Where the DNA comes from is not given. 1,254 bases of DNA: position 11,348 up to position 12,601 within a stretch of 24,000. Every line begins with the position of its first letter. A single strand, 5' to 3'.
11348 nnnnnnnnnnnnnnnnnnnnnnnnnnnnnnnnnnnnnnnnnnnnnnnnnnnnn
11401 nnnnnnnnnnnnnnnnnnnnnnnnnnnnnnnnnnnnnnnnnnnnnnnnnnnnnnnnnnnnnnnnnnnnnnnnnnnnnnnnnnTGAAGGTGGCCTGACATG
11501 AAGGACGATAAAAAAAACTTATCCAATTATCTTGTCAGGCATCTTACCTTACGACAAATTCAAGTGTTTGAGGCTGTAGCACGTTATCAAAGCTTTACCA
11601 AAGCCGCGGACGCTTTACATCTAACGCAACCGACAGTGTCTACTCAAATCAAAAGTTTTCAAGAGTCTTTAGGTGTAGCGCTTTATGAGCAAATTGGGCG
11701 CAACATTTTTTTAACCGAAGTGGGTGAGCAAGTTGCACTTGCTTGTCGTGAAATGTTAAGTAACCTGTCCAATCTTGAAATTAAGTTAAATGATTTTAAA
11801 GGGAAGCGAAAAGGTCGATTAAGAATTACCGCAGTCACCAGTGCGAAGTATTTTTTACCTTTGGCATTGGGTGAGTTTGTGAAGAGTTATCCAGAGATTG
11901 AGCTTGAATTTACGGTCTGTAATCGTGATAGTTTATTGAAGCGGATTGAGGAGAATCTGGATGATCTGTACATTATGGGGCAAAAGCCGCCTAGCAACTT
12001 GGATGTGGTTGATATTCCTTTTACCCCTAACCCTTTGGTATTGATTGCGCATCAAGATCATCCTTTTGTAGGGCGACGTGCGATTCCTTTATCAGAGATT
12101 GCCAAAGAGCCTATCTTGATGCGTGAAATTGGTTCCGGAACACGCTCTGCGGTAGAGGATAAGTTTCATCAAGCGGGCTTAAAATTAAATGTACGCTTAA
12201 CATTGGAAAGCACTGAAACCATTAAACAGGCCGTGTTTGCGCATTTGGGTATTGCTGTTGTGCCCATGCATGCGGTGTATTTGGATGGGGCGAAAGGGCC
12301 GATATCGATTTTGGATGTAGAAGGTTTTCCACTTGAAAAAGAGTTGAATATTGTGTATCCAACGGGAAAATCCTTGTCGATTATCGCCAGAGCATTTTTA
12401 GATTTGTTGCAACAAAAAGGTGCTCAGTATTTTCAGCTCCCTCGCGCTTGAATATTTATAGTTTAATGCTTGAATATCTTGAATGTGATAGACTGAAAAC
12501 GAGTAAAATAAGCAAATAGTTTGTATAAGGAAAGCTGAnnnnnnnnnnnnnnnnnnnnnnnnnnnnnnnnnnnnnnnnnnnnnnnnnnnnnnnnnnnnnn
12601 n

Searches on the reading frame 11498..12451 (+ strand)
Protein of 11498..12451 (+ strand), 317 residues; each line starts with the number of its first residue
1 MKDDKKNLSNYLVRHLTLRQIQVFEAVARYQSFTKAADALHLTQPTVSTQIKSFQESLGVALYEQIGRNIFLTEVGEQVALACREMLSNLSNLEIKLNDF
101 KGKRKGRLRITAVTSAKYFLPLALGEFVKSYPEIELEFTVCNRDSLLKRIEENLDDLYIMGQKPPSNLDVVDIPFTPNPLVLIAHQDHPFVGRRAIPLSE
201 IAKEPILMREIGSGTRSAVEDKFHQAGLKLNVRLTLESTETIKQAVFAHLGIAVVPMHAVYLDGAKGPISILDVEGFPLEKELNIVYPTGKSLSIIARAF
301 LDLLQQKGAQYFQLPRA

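Call 55: search_protein_families(library=pfam, proteins=[window:11498-12451:+], max_evalue=0.00001)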
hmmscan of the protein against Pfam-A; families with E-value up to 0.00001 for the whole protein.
window:11498-12451:+ (317 aa): 2 families
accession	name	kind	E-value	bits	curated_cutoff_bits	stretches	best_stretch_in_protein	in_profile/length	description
PF03466.25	LysR_substrate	-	2.7e-47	161.3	28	1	102-307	2-207/209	LysR substrate binding domain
PF00126.33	HTH_1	-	4.5e-20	71.8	26.6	1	18-77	1-60/60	Bacterial regulatory helix-turn-helix protein, lysR family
